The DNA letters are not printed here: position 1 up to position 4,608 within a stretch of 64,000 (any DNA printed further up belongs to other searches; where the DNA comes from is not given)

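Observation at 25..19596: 19.6-kb operon of TPR-decorated glycosyltransferase/methyltransferase megaenzymes directly downstream of flgK-flgL: candidate protein (flagellin?) glycosylation machine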

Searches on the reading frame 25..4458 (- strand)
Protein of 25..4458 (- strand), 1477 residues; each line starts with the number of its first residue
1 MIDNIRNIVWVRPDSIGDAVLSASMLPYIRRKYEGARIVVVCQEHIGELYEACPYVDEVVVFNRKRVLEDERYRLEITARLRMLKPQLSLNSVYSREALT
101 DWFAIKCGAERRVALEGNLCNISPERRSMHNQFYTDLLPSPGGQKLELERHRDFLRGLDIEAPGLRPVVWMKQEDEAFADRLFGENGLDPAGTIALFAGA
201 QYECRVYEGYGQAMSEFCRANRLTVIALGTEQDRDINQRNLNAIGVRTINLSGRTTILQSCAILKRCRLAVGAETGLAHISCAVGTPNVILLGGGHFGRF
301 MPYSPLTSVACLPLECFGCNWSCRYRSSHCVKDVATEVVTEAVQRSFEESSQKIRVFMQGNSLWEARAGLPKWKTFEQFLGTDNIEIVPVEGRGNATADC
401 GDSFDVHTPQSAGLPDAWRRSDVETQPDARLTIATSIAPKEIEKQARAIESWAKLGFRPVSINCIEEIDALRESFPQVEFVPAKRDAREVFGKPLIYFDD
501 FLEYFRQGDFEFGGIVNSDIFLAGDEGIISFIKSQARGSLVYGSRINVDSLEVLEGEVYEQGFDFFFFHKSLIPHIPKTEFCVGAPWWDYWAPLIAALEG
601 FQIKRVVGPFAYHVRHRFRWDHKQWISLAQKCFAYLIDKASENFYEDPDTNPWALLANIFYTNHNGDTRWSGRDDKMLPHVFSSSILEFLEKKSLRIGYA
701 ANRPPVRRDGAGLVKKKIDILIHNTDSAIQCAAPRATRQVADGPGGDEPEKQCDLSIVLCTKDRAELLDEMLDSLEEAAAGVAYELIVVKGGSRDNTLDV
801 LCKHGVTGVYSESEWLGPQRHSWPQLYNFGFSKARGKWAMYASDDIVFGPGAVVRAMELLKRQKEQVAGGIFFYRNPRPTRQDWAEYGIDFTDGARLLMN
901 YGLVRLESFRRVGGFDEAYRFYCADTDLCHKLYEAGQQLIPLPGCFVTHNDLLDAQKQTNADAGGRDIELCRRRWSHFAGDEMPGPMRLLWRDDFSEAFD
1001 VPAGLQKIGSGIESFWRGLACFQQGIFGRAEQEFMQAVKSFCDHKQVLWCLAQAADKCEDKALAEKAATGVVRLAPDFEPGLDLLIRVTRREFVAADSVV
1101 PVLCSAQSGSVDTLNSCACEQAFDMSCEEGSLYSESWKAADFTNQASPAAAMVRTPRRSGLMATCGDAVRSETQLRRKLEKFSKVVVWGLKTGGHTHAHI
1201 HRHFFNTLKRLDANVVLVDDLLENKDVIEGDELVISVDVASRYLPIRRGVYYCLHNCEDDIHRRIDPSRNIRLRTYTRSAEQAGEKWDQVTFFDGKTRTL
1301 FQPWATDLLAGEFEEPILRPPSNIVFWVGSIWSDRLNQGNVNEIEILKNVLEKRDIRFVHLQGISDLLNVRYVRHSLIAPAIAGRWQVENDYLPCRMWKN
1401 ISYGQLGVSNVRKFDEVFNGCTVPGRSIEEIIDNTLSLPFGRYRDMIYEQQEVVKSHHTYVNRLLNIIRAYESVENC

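Call 4: search_protein_families(library=pfam, proteins=[window:25-4458:-], max_evalue=0.01)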
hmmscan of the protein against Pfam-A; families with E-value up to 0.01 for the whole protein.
window:25-4458:- (1477 aa): 2 families
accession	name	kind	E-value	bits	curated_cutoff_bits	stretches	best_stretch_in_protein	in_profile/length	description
PF01075.23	Glyco_transf_9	-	5.7e-12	45.9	22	1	147-317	64-234/247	Glycosyltransferase family 9 (heptosyltransferase)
PF00535.33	Glycos_transf_2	-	1.3e-10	41.9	23.3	1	756-885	1-128/168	Glycosyl transferase family 2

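Call 9: find_encoding_contigs(protein=window:25-4458:-, flank=10000, max_places=6)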
Protein window:25-4458:- (1477 aa): no gene with exactly this product is on record in the collection.

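Call 16: find_related_loci(query=window:25-4458:-, collection=genome_contigs, flank=10000)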
Query window:25-4458:- (1477 aa) in genome_contigs; peptide patterns used: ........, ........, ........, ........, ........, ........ (x = any residue, [..] = any of these).
25 stretches matched a pattern; 2 encode a relative of the query (tblastn E <= 1e-3); 2 distinct loci.
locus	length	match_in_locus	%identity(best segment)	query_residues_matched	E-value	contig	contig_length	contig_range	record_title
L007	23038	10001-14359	67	1-1476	0e+0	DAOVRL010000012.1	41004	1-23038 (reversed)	MAG TPA_asm: Sedimentisphaerales bacterium isolate CSMAG_1600 CSMAG_1600_k141_238956_length_41004_cov_35.4364, whole gen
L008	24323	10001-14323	64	6-1476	0e+0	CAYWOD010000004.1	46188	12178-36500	MAG TPA_asm: uncultured Pirellulales bacterium isolate SRP068000_co1_578 genome assembly, contig: NODE_696_length_46188_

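Call 19: search_protein_families(library=pfam, proteins=[L008:14330-17077:+, L008:17131-19536:+, L008:19614-20678:-, L008:20691-21452:-, L008:21226-21789:-, L008:21794-22639:-, L008:22648-23322:-, L008:23524-24258:-, L008:1479-2672:+, L008:6621-6959:+], max_evalue=0.001)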
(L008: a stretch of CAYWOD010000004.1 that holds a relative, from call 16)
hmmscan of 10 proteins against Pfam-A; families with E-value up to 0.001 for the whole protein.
L008:14330-17077:+ (915 aa): 5 families
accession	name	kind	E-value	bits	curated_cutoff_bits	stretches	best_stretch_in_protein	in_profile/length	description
PF00535.33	Glycos_transf_2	-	7.5e-62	208.6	23.3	2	625-726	4-108/168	Glycosyl transferase family 2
PF13641.12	Glyco_tranf_2_3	-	4.1e-19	69.9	27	2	621-726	3-115/230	Glycosyltransferase like family 2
PF10111.15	Glyco_tranf_2_2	-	1.7e-16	61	27.3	1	631-722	12-107/276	Glycosyltransferase like family 2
PF13704.12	Glyco_tranf_2_4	-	1.8e-06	28.8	27.5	0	631-709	4-84/98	Glycosyl transferase family 2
PF13506.12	Glyco_transf_21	-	4.3e-05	23.5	21.7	0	688-719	22-53/174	Glycosyl transferase family 21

L008:17131-19536:+ (801 aa): 2 families
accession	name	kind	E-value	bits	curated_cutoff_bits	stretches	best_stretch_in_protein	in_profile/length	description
PF07195.17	FliD_C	-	3.1e-31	109.1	25.4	1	478-787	13-234/236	Flagellar hook-associated protein 2 C-terminus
PF02465.23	FliD_N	-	1.2e-23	84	24.8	1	20-115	1-96/97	Flagellar hook-associated protein 2 N-terminus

L008:19614-20678:- (354 aa): 1 family
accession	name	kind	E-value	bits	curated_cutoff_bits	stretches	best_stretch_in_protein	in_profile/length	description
PF01312.24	Bac_export_2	-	7.8e-107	357.8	24.4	1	8-347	2-335/335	FlhB HrpN YscU SpaS Family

L008:20691-21452:- (253 aa): 1 family
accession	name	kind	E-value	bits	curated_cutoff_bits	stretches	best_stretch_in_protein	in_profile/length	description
PF01311.25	Bac_export_1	-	6.1e-49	167.1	27.8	1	9-242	2-225/230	Bacterial export proteins, family 1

L008:21226-21789:- (187 aa): 0 families

L008:21794-22639:- (281 aa): 1 family
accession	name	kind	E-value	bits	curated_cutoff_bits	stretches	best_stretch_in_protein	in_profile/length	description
PF00813.25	FliP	-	1.5e-70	237.5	26.9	1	88-276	5-191/191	FliP family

L008:22648-23322:- (224 aa): 1 family
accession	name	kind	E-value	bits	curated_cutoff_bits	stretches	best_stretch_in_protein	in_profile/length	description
PF04347.18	FliO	-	1.6e-12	47.8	22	1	119-200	15-87/91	Flagellar biosynthesis protein, FliO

L008:23524-24258:- (244 aa): 2 families
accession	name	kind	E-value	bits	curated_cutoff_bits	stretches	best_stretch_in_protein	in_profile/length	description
PF13677.11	MotB_plug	-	2.5e-10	40.2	24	1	17-45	17-45/58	Membrane MotB of proton-channel complex MotA/MotB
PF00691.25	OmpA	-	2.9e-07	31.2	27.2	1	136-214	2-79/98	OmpA family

L008:1479-2672:+ (397 aa): 1 family
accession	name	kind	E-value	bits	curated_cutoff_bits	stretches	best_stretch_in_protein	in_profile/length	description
PF00669.25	Flagellin_N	-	4.3e-12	46.7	26.6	1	20-135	18-134/139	Bacterial flagellin N-terminal helical region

L008:6621-6959:+ (112 aa): 0 families

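Call 25: search_solved_structures(query=window:25-4458:-, max_evalue=0.01)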
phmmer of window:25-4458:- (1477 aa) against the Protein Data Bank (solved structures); distinct sequences matched with E-value up to 0.01: 4.
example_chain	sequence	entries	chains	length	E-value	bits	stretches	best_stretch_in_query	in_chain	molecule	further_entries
9omh_A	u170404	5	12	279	3e-07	31.3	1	753-935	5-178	Glycosyltransferase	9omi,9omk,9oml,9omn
9omm_A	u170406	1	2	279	3.1e-07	31.3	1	753-934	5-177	Glycosyltransferase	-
9omj_A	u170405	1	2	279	4.6e-07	30.7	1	754-935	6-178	Glycosyltransferase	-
3tov_A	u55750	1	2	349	0.0036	17.8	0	210-304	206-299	Glycosyl transferase family 9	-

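Call 76: find_homologous_proteins(query=window:25-4458:-, max_evalue=1e-20)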
Query window:25-4458:- (1477 aa): 290 proteins with E <= 1e-20 among 8000 candidates; the best 120 are listed.
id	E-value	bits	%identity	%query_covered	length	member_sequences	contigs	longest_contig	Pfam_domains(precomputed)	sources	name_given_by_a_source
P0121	0.0e+0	3493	100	100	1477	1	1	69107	PF00535.33,PF01075.24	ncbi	-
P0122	0.0e+0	2710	79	100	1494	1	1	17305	PF00535.33,PF01075.24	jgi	jgi:ADP-heptose:LPS heptosyltransferase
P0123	0.0e+0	2286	67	100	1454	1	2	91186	PF00535.33,PF01075.24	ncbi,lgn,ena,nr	ncbi:MAG: glycosyltransferase [Planctomycetes bacterium]|nr:glycosyltransferase [Planctomycetota bac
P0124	0.0e+0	2273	67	100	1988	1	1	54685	PF13641.13,PF13578.13,PF00535.33,PF01075.24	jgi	-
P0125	0.0e+0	2172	65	100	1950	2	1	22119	PF10111.15,PF13641.13,PF13578.13,PF00535.33,PF01075.24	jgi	-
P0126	0.0e+0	2165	64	100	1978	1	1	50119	PF13641.13,PF13578.13,PF00535.33,PF01075.24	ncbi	-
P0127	0.0e+0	2141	64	100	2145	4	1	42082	PF13641.13,PF04055.28,PF00535.33,PF01075.24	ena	-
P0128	0.0e+0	1934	58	100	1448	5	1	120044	PF00535.33,PF01075.24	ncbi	-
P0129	0.0e+0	1858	56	100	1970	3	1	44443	PF00535.33,PF01075.24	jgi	-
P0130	0.0e+0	1807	68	50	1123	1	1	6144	PF00535.33,PF01075.24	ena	-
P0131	0.0e+0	1540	61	75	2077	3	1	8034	PF13641.13,PF04055.28,PF13578.13,PF00535.33,PF01075.24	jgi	-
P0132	0.0e+0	1491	60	73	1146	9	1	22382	PF00535.33,PF01075.24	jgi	jgi:ADP-heptose:LPS heptosyltransferase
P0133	0.0e+0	1334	55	74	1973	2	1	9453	PF10111.15,PF13641.13,PF13578.13,PF00535.33,PF01075.24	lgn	-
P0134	0.0e+0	1306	53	73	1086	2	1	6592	PF00535.33,PF01075.24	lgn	-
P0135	0.0e+0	1043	48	47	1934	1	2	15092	PF23914.2,PF13414.13,PF13428.13,PF13439.13,PF00535.33,PF13692.13,PF14559.13,PF00534.27,PF00515.35,PF13432.13,PF13181.13,PF07719.24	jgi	-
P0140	6.4e-250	851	55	26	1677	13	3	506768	PF13641.13,PF00534.27,PF00535.33,PF08241.19,PF01075.24,PF13692.13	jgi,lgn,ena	jgi:ADP-heptose:LPS heptosyltransferase/glycosyltransferase involved in cell wall biosynthesis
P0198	2.5e-135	471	53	26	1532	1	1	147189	PF13489.13,PF13431.13,PF25058.2,PF13524.13,PF01596.24,PF13428.13,PF13374.13,PF14559.13,PF00515.35,PF13432.13,PF13578.13,PF13181.13,PF01075.24,PF07719.24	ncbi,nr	ncbi:MAG: class I SAM-dependent methyltransferase, partial [Nitrospirae bacterium]|nr:class I SAM-de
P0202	6.5e-135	469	51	26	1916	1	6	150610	PF13712.13,PF13489.13,PF10111.15,PF13641.13,PF00535.33,PF08241.19,PF01075.24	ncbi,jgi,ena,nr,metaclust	ncbi:MAG: hypothetical protein A2075_21565 [Geobacteraceae bacterium GWC2_58_44]|nr:MAG: hypothetica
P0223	2.9e-130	454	53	27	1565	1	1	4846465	PF10111.15,PF13641.13,PF00535.33,PF01075.24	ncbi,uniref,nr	ncbi:glycosyltransferase [Geomonas oryzisoli]|uniref:Glycosyltransferase n=1 Tax=Geomonas oryzisoli 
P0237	1.7e-126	442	47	24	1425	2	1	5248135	PF13489.13,PF13641.13,PF13649.13,PF00535.33,PF08241.19,PF01075.24,PF08242.19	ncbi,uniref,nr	ncbi:methyltransferase domain-containing protein [Geothrix sp. 21YS21S-2]|uniref:methyltransferase d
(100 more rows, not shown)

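Call 77: find_encoding_contigs(protein=P0121, flank=10000, max_places=2)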
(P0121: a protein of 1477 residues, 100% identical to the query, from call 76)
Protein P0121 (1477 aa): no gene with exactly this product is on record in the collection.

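Call 78: find_encoding_contigs(protein=P0223, flank=10000, max_places=2)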
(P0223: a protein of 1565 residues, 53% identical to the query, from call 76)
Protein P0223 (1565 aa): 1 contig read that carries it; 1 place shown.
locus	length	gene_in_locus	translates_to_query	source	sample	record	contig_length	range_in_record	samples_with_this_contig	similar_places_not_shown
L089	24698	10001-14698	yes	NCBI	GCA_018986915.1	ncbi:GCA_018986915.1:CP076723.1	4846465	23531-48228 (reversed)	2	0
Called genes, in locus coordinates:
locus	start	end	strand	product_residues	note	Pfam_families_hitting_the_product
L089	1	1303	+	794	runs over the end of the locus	PF00535:Glycos_transf_2, PF10111:Glyco_tranf_2_2 (faint), PF13641:Glyco_tranf_2_3, PF00535:Glycos_transf_2, PF13641:Glyco_tranf_2_3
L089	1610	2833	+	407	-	PF08421:Methyltransf_13, PF13489:Methyltransf_23, PF13649:Methyltransf_25 (weak), PF08241:Methyltransf_11, PF08242:Methyltransf_12, PF08484:Methyltransf_14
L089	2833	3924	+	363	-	PF01041:DegT_DnrJ_EryC1, PF00266:Aminotran_5 (weak), PF01212:Beta_elim_lyase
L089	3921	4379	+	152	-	PF00908:dTDP_sugar_isom, PF14667:Polysacc_synt_C (weak)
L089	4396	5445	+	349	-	PF04055:Radical_SAM, PF13186:SPASM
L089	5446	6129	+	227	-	PF25087:GMPPB_C (faint), PF00132:Hexapep (weak)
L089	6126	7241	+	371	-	PF01041:DegT_DnrJ_EryC1, PF00155:Aminotran_1_2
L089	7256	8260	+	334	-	PF01073:3Beta_HSD, PF01370:Epimerase, PF02719:Polysacc_synt_2, PF04321:RmlD_sub_bind, PF16363:GDP_Man_Dehyd, PF07993:NAD_binding_4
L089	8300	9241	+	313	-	PF01073:3Beta_HSD, PF01370:Epimerase, PF02719:Polysacc_synt_2 (weak), PF04321:RmlD_sub_bind, PF07993:NAD_binding_4, PF13460:NAD_binding_10, PF16363:GDP_Man_Dehyd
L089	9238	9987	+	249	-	PF04989:RMNT_CmcI, PF13578:Methyltransf_24 (weak)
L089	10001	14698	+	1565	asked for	PF00535:Glycos_transf_2, PF10111:Glyco_tranf_2_2 (faint), PF00535:Glycos_transf_2 (weak), PF01075:Glyco_transf_9, PF00535:Glycos_transf_2, PF13641:Glyco_tranf_2_3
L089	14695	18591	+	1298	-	PF00535:Glycos_transf_2, PF10111:Glyco_tranf_2_2, PF13424:TPR_12 (faint), PF07719:TPR_2 (faint), PF00515:TPR_1 (weak), PF13641:Glyco_tranf_2_3 (weak), PF00535:Glycos_transf_2, PF13432:TPR_16 (weak), +9 more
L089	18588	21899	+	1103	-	PF13414:TPR_11 (weak), PF13414:TPR_11 (weak), PF13424:TPR_12, PF13432:TPR_16, PF14559:TPR_19, PF00515:TPR_1, PF07719:TPR_2, PF13844:Glyco_transf_41, +15 more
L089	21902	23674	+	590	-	PF07719:TPR_2 (faint), PF13181:TPR_8 (faint), PF13414:TPR_11 (faint), PF13432:TPR_16 (weak), PF14559:TPR_19 (weak), PF23914:TPR_CcmH_CycH (weak), PF13432:TPR_16 (weak), PF13844:Glyco_transf_41, +4 more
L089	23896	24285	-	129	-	PF07309:FlaF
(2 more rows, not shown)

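Call 79: find_encoding_contigs(protein=P0122, flank=10000, max_places=2)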
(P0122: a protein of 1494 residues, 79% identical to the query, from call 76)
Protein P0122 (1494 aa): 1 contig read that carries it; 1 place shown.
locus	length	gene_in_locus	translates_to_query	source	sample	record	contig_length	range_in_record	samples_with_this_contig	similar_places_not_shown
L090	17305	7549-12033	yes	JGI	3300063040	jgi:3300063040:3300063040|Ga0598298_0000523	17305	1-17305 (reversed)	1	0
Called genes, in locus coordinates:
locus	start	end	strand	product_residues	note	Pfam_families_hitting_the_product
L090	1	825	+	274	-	PF00984:UDPG_MGDP_dh, PF03720:UDPG_MGDP_dh_C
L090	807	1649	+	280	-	PF13489:Methyltransf_23, PF08241:Methyltransf_11, PF08242:Methyltransf_12, PF09445:Methyltransf_15 (weak), PF13649:Methyltransf_25, PF13847:Methyltransf_31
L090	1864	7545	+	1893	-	PF00535:Glycos_transf_2, PF13692:Glyco_trans_1_4 (weak)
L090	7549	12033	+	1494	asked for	PF01075:Glyco_transf_9, PF00535:Glycos_transf_2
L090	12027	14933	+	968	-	PF13506:Glyco_transf_21 (faint), PF00535:Glycos_transf_2, PF10111:Glyco_tranf_2_2, PF13641:Glyco_tranf_2_3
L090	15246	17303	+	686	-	?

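Call 85: find_encoding_contigs(protein=P0237, flank=10000, max_places=1)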
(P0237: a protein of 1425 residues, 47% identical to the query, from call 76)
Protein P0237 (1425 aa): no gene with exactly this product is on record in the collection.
